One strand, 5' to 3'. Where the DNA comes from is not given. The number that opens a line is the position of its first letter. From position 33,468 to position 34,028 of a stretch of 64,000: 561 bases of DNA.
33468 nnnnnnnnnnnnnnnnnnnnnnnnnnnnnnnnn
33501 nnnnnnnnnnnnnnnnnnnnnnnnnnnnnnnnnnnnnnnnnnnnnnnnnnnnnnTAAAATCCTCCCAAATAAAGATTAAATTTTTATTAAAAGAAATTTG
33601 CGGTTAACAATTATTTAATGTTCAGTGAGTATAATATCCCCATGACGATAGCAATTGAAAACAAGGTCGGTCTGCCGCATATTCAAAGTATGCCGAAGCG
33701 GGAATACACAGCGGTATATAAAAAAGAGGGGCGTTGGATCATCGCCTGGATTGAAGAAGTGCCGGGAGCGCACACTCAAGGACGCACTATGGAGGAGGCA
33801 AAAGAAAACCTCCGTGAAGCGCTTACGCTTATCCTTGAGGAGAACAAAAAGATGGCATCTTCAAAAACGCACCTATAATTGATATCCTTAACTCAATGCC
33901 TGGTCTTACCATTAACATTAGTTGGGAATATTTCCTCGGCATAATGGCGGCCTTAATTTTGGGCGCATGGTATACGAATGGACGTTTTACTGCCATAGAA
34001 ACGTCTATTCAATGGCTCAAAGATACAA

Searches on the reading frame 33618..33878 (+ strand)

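Call 50: search_protein_families(library=pfam, proteins=[window:33618-33878:+], max_evalue=0.01)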
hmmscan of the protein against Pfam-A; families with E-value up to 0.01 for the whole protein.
window:33618-33878:+ (86 aa): 3 families
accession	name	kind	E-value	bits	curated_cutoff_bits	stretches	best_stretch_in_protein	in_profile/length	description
PF21748.3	UPF0150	-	0.00015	22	27.3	1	32-69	10-49/64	UPF0150-like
PF15919.11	HicB_lk_antitox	-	0.0012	19.5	27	1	45-76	17-48/123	HicB_like antitoxin of bacterial toxin-antitoxin system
PF24113.1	DUF7387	-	0.0087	16.8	27.9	0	32-77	16-59/85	Family of unknown function (DUF7387)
